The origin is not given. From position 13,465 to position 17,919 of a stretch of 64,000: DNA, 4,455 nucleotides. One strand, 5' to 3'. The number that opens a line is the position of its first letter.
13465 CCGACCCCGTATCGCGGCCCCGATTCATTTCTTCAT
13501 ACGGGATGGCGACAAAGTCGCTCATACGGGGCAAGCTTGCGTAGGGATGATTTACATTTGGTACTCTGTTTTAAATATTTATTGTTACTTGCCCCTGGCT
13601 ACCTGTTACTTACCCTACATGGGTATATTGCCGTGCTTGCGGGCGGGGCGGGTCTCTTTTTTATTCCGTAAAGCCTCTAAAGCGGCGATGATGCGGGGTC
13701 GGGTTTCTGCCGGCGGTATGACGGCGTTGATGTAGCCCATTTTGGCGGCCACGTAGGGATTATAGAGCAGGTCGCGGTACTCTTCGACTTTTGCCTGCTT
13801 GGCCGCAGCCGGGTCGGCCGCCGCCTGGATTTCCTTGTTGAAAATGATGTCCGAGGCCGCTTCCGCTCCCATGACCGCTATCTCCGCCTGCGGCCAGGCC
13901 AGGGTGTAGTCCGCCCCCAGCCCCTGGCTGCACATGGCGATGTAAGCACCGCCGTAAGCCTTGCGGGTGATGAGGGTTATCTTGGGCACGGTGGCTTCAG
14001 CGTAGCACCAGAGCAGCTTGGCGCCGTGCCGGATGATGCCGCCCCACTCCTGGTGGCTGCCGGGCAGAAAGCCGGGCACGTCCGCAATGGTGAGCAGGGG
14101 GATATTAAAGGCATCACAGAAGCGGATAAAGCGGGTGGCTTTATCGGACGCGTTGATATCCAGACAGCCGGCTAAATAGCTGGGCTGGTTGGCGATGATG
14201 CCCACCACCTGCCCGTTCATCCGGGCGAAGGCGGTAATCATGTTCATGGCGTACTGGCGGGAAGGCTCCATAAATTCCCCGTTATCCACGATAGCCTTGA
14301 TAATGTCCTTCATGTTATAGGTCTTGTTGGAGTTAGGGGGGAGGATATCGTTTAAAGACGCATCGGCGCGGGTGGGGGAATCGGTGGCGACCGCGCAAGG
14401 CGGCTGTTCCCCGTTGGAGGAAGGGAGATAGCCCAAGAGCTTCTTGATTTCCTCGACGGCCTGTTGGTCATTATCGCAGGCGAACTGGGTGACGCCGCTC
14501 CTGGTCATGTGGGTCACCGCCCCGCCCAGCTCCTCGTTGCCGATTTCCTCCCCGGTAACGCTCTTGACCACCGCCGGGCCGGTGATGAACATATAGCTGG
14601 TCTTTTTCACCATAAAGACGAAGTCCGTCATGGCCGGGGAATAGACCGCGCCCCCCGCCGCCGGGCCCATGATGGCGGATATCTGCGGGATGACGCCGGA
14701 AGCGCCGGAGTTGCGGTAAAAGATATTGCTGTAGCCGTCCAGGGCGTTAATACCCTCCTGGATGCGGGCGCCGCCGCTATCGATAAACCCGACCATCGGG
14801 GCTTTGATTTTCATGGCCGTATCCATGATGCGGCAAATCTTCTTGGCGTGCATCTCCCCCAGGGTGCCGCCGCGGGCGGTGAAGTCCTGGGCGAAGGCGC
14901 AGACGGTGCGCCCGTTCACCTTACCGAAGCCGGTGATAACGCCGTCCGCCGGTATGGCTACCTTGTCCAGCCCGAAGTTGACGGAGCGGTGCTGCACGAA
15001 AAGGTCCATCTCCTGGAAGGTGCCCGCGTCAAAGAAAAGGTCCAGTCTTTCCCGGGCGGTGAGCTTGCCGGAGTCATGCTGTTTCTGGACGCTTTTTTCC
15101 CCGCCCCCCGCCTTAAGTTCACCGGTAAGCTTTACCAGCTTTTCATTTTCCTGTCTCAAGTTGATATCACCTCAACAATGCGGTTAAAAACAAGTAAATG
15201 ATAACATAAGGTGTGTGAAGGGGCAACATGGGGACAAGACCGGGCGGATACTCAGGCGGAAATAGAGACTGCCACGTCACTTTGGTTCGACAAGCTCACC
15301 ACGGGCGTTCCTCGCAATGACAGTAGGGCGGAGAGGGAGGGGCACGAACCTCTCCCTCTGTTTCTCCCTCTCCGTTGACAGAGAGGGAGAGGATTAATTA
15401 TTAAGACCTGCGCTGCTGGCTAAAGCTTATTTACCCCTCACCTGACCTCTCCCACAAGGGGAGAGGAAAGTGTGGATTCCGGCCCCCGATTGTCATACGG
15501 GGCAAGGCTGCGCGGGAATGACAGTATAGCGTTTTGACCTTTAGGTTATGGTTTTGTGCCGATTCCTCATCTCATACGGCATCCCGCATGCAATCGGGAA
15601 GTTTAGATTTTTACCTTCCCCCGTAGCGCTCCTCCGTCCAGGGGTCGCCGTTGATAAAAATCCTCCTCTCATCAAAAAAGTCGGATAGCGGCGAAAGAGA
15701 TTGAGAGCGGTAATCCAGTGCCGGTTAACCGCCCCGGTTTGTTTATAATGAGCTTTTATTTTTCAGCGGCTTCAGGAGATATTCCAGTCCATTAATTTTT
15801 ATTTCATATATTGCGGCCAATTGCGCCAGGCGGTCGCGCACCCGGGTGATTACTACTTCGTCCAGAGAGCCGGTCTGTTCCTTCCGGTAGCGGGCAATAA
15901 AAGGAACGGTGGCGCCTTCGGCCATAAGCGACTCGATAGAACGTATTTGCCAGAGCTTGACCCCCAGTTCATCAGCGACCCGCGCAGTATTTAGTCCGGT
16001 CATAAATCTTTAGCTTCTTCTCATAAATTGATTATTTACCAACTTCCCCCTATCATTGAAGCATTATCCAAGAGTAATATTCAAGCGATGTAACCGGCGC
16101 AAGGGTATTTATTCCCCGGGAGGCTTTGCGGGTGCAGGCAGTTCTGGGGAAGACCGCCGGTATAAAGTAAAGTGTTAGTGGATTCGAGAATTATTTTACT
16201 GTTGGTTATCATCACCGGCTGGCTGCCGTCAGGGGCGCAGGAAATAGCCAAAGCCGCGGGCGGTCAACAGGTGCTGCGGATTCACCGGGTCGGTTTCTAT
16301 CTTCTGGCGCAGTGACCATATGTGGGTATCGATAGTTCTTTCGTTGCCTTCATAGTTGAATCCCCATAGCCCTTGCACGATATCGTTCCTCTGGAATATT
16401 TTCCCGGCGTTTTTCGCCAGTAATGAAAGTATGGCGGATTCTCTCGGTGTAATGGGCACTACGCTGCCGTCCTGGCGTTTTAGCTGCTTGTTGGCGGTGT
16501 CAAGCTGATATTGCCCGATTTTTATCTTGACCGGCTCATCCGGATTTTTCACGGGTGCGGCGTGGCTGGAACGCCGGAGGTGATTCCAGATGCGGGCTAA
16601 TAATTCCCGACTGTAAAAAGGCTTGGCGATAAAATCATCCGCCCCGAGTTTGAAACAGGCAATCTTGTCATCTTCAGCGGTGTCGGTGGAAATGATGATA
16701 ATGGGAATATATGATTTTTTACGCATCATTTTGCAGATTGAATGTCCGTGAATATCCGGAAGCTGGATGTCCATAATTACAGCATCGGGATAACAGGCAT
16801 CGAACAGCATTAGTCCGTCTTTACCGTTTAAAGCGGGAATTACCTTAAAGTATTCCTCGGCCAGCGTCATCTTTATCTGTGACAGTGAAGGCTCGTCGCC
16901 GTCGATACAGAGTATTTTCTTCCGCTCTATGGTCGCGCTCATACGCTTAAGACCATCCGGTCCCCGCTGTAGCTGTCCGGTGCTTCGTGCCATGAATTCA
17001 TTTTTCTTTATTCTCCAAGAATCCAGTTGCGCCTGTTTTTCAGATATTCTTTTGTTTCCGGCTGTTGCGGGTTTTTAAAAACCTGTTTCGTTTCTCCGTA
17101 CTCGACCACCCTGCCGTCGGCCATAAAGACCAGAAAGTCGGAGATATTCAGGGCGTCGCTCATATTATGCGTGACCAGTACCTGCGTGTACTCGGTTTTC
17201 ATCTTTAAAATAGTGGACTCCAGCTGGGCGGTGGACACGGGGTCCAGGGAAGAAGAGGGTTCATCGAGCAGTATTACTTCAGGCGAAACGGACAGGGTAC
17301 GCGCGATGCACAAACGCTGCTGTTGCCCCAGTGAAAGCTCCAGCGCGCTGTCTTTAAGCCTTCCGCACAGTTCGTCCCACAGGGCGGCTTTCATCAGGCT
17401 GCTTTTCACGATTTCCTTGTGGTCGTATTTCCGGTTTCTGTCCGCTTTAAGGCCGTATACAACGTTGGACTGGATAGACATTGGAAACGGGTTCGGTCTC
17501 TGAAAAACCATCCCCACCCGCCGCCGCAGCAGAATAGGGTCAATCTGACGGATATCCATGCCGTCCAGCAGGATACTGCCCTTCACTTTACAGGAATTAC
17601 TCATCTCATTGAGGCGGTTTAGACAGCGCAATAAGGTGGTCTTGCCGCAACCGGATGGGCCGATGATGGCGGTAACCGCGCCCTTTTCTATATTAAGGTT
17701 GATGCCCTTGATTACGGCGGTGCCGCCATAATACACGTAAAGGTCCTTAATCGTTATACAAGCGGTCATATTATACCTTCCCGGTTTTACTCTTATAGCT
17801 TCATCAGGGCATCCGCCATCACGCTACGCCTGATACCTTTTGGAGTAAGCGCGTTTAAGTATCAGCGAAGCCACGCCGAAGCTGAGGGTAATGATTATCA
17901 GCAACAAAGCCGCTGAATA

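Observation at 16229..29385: The surface-display module is inserted inside the pst operon (pstS ... surface genes ... pstCAB-regulator)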

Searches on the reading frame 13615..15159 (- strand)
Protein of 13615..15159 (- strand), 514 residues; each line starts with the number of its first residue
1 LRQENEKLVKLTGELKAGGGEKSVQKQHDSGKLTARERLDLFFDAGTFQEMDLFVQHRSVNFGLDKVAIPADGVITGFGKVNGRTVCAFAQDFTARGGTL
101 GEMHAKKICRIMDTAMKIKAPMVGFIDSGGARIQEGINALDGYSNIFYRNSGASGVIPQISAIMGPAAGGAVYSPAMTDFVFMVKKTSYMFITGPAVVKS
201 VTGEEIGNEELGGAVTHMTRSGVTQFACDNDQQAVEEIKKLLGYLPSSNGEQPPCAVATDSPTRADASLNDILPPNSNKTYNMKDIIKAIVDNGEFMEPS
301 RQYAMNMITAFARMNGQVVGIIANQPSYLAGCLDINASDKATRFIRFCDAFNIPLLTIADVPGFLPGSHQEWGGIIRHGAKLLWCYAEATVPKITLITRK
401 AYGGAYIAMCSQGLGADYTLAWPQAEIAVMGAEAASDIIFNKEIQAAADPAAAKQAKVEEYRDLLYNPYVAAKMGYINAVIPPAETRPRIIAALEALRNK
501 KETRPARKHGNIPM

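Call 27: search_protein_families(library=pfam, proteins=[window:13615-15159:-], max_evalue=0.001)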
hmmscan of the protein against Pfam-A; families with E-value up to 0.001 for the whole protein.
window:13615-15159:- (514 aa): 3 families
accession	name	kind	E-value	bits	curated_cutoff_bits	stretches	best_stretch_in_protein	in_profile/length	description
PF01039.27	Carboxyl_trans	-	1.2e-192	641.4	22.3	1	26-512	1-493/493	Carboxyl transferase domain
PF03255.19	ACCA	-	4.9e-11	42.8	23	1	283-454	68-242/310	Acetyl co-enzyme A carboxylase carboxyltransferase-like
PF06833.16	MdcE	-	2.8e-05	24.4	32.7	1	353-439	28-114/196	Malonate decarboxylase gamma subunit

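Call 64: find_related_loci(query=window:13615-15159:-, collection=genome_contigs, flank=10000)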
Query window:13615-15159:- (514 aa) in genome_contigs; peptide patterns used: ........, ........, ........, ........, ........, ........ (x = any residue, [..] = any of these).
600 stretches matched a pattern (row limit reached: there are more); 586 encode a relative of the query (tblastn E <= 1e-3); the best 80 are kept; 80 distinct loci.
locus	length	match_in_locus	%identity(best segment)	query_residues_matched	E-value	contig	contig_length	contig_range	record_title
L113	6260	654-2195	86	1-514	0e+0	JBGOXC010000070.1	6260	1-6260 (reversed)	MAG: Dehalococcoidia bacterium isolate OBJ_0618_130150_76 k141_3105666_length_6260_cov_10.0719, whole genome shotgun seq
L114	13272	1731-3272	85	1-514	0e+0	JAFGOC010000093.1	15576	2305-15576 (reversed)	MAG: Dehalococcoidales bacterium isolate Zod_Metabat.597 k87_6313404, whole genome shotgun sequence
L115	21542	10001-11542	85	1-514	0e+0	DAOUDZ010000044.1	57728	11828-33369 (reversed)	MAG TPA_asm: Dehalococcoidales bacterium isolate N2_89 k133_312247, whole genome shotgun sequence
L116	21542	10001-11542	85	1-514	0e+0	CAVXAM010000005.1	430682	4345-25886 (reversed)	MAG: uncultured Chloroflexia bacterium isolate MFD04408.bin.2.186 genome assembly, contig: contig_22765, whole genome sh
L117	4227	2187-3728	84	1-514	0e+0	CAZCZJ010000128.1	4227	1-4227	MAG TPA_asm: uncultured Dehalococcoidaceae bacterium isolate binchicken_co89_602 genome assembly, contig: NODE_46895_len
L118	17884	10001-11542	83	1-514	0e+0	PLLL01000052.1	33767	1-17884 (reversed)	MAG: Dehalococcoidia bacterium isolate fen_1078 73.20120800_E3X.37_contig_20393, whole genome shotgun sequence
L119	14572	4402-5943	85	1-514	0e+0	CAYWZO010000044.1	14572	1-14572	MAG TPA_asm: uncultured Dehalococcoidaceae bacterium isolate binchicken_co34_471 genome assembly, contig: NODE_6885_leng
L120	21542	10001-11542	84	1-514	0e+0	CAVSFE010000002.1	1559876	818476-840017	MAG: uncultured Chloroflexia bacterium isolate MFD04408.bin.1.182 genome assembly, contig: contig_25101, whole genome sh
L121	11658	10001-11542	82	1-514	0e+0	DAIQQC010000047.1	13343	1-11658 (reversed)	MAG TPA_asm: Dehalococcoidales bacterium isolate CTOTU25594 NODE_1941_length_13343_cov_9.522953, whole genome shotgun se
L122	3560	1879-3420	81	1-514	0e+0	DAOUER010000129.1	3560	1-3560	MAG TPA_asm: Dehalococcoidales bacterium isolate N6_303 k139_1818747, whole genome shotgun sequence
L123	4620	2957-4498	79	1-514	0e+0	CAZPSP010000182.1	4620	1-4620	MAG TPA_asm: uncultured Dehalococcoidaceae bacterium isolate binchicken_co43_185 genome assembly, contig: NODE_31713_len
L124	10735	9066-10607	80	1-514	0e+0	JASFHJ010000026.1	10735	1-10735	MAG: Dehalococcoidia bacterium isolate D0608M20metaG_Bin_430 D0608M20metaG_FD_scaffold_298_c1, whole genome shotgun sequ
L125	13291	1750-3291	78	1-514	0e+0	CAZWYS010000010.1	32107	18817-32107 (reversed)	MAG TPA_asm: uncultured Dehalococcoidaceae bacterium isolate SRP214966_co5_332 genome assembly, contig: NODE_853_length_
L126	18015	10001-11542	78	1-514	0e+0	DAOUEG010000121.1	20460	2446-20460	MAG TPA_asm: Dehalococcoidales bacterium isolate N5_247 k139_1801604, whole genome shotgun sequence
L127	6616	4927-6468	77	1-514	0e+0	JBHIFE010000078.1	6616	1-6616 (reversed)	MAG: Dehalococcoidales bacterium isolate b1.sp3_bin.55 NODE_3686_length_6616_cov_5.789666, whole genome shotgun sequence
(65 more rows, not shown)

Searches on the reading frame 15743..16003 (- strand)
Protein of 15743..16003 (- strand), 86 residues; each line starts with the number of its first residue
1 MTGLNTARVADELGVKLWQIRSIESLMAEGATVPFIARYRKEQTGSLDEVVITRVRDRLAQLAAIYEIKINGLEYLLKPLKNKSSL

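Call 27: search_protein_families(library=pfam, proteins=[window:15743-16003:-], max_evalue=0.001)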
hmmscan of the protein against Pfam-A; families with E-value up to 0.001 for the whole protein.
window:15743-16003:- (86 aa): 2 families
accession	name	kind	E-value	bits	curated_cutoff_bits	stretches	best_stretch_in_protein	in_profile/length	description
PF09371.15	Tex_N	-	4.2e-22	78.1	32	1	7-66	5-64/75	Tex-like protein N-terminal domain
PF12843.12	QSregVF_b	-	0.00067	19.9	22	0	61-80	47-66/66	Putative quorum-sensing-regulated virulence factor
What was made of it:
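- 15743..16003 (-): 86-aa fragment of a Tex-like protein (N-terminal domain only), probably a remnant inside the island. Pfam Tex_N E=4.2e-22 (call 27).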

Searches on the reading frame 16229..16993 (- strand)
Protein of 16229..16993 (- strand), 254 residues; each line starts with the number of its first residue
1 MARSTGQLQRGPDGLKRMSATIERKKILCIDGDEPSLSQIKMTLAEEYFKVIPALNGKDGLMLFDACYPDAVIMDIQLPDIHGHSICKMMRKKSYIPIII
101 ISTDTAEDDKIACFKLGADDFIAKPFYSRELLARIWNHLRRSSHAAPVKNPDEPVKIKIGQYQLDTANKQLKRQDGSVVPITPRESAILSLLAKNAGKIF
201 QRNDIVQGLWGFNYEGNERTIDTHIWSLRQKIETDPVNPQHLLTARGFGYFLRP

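Call 6: search_protein_families(library=pfam, proteins=[window:16229-16993:-], max_evalue=10)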
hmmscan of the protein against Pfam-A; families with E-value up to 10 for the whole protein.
window:16229-16993:- (254 aa): 2 families
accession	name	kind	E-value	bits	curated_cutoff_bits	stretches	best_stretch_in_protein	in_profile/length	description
PF00072.30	Response_reg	-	5.5e-22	78.5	30.2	1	27-135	1-110/111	Response regulator receiver domain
PF00486.34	Trans_reg_C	-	6.8e-22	77.8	26.2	1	178-252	3-77/77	Transcriptional regulatory protein, C terminal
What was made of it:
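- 16229..16993 (-): OmpR/PhoB-family response regulator, last gene of the unit. Response_reg and Trans_reg_C (call 6).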

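Call 55: search_protein_families(library=ncbifam, proteins=[window:16229-16993:-], max_evalue=1e-10)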
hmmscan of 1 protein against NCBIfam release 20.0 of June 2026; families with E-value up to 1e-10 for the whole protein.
window:16229-16993:- (254 aa): 46 families (the best 25 are shown)
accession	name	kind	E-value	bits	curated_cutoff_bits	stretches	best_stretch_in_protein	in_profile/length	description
NF040534.1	resp_reg_YycF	equivalog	6.1e-53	179.5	340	1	25-253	1-228/231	response regulator YycF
NF045944.1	ResRegRpaBCyano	equivalog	1.6e-51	174.9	330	1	33-252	5-227/229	response regulator transcription factor RpaB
NF040689.1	MtrAB_MtrA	equivalog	2.3e-48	164.4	300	1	27-250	1-216/219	MtrAB system response regulator MtrA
NF041733.1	resp_reg_CseB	equivalog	9.5e-43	146.2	350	1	26-253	2-227/228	two-component system response regulator CseB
NF008296.0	PRK11083.1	equivalog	9.9e-43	146.2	273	1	24-253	3-226/228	two-component system response regulator CreB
NF007005.1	PRK09468.1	equivalog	4.8e-41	140.7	331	1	23-252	2-231/237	osmolarity response regulator transcription factor OmpR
NF053854.1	RespRegPhoBBctds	equivalog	6.1e-41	140.2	270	1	27-252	1-224/225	two-component system response regulator PhoB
NF033117.2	vanR_ACDEGLN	exception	1.1e-40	139.6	350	1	27-251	1-224/226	VanR-ABDEGLN family response regulator transcription factor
TIGR02154.1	PhoB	equivalog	1.3e-40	139.1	296.2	1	25-252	3-225/226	phosphate regulon transcriptional regulator PhoB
NF007820.0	PRK10529.1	equivalog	2.2e-38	131.9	325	1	27-251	4-222/225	two-component system response regulator KdpE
TIGR01387.1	cztR_silR_copR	subfamily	2.7e-36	125.2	279.2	1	28-252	2-218/218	heavy metal response regulator transcription factor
NF033120.0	vanR_FM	exception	4.1e-36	124.7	460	1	26-251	5-228/231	vancomycin resistance response regulator transcription factor, VanR-F/VanR-M family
NF041209.1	resp_regPieR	equivalog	4.3e-36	124.7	450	1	26-250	2-225/231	two component system response regulator PieR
NF008199.0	PRK10955.1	equivalog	6.6e-34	117.8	341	1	25-252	2-228/232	envelope stress response regulator transcription factor CpxR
NF007982.1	PRK10710.1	equivalog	2.2e-33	115.8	380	1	18-250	1-225/235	envelope stress response regulator BaeR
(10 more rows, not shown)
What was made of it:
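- The regulator cannot be assigned to PhoB (call 55).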

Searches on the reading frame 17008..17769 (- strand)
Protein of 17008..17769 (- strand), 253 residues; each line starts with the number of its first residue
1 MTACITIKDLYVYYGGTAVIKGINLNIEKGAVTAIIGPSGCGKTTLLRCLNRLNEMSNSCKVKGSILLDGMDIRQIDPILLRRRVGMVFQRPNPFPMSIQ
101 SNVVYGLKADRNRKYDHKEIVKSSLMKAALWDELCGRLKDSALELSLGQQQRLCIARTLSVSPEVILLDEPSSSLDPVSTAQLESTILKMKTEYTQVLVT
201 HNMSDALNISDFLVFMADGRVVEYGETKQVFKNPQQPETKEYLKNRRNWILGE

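Call 4: search_protein_families(library=pfam, proteins=[window:17008-17769:-], max_evalue=0.01)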
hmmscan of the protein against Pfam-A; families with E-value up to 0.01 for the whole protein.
window:17008-17769:- (253 aa): 16 families
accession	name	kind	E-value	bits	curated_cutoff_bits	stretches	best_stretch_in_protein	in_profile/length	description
PF00005.33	ABC_tran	-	4.4e-30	105.5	25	1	21-172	2-136/137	ABC transporter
PF13304.12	AAA_21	-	2.9e-12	47.7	27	2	139-200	232-296/304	AAA domain, putative AbiEii toxin, Type IV TA system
PF02463.25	SMC_N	-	3.5e-05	23.8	40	1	31-211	25-206/220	RecF/RecN/SMC N terminal domain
PF13476.12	AAA_23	-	0.00011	23.4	27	1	25-50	15-39/201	AAA domain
PF09818.15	ABC_ATPase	-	0.0002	21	23.2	0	20-51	72-100/283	P-loop domain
PF13401.12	AAA_22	-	0.00022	22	27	1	31-72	6-33/130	AAA domain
PF17514.7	DUF5442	-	0.00045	20.8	27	1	209-246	14-51/107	Family of unknown function (DUF5442)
PF20703.3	nSTAND1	-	0.0014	18.7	27.1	1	8-49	11-52/379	Novel STAND NTPase 1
PF19568.5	Spore_III_AA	-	0.0024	17.5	27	1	16-58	131-172/306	Sporulation stage III, protein AA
PF24389.1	ORC-CDC6-like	-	0.0031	16.7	27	1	33-51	35-53/571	ORC-CDC6-like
PF13555.12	AAA_29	-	0.0033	17.6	27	1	26-47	18-39/61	P-loop containing region of AAA domain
PF13175.12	AAA_15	-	0.0045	17.1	32.1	1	23-73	17-65/374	AAA ATPase domain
PF03193.22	RsgA_GTPase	-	0.0052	17.1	30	0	26-53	103-129/174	RsgA GTPase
PF03215.21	Rad17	-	0.0078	16.6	23.8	0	27-54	42-69/186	Rad17 P-loop domain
PF13521.12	AAA_28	-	0.0082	16.8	27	0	34-53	3-22/164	AAA domain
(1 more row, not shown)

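Call 5: search_protein_families(library=ncbifam, proteins=[window:17008-17769:-], max_evalue=0.01)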
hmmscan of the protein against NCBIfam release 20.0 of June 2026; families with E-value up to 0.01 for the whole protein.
window:17008-17769:- (253 aa): 190 families (the best 25 are shown)
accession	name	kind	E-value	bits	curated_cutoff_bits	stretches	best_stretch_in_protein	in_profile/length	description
TIGR00972.1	3a0107s01c2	equivalog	5.5e-97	324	343.2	1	5-246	2-246/248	phosphate ABC transporter ATP-binding protein PstB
NF010860.0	PRK14267.1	equivalog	9e-78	261.4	412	1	3-244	3-249/253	phosphate ABC transporter ATP-binding protein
NF010851.0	PRK14258.1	subfamily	2.5e-67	227.1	425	1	4-246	7-259/261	phosphate ABC transporter ATP-binding protein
NF010864.0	PRK14271.1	equivalog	1.7e-63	214.3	561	1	9-243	26-262/276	phosphate ABC transporter ATP-binding protein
NF010840.0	PRK14246.1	equivalog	4.9e-61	206.6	425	1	6-245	12-254/257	phosphate ABC transporter ATP-binding protein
NF008428.0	PRK11264.1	equivalog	1.3e-51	175.3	406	1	4-245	3-246/250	L-cystine ABC transporter ATP-binding protein TcyN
TIGR01186.1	proV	subfamily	5.2e-47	160.7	326.6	1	15-245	4-232/363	betaine/proline/choline family ABC transporter ATP-binding protein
NF007027.0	PRK09493.1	equivalog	1.6e-46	158.6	379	1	5-244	2-237/240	glutamine ABC transporter ATP-binding protein GlnQ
TIGR03265.1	PhnT2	equivalog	2.4e-46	158.6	457.7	1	3-243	3-235/353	putative 2-aminoethylphosphonate ABC transporter ATP-binding protein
TIGR03258.1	PhnT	equivalog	2.8e-45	154.9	499.15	1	2-244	6-241/359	2-aminoethylphosphonate ABC transport system ATP-binding subunit PhnT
NF006987.0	PRK09452.1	equivalog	1e-43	149.5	482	1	4-236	17-241/378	spermidine/putrescine ABC transporter ATP-binding protein PotA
TIGR04521.1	ECF_ATPase_2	equivalog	1.7e-43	148.8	330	1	18-238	19-240/279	energy-coupling factor transporter ATPase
NF043075.1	MMSYN1_0197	equivalog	3.2e-43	148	550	1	5-236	3-226/341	spermidine/putrescine ABC transporter ATP-binding protein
TIGR00968.1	3a0106s01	subfamily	4.4e-43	147.5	342.75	1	5-243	1-231/237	sulfate ABC transporter ATP-binding protein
NF008338.0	PRK11124.1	equivalog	2.4e-42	145.1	369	1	4-244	2-241/242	arginine ABC transporter ATP-binding protein ArtP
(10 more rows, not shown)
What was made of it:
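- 17008..17769 (-): PstB-type ATPase of the cassette-linked lineage. TIGR00972 324 bits, cut-off 343 (call 5).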
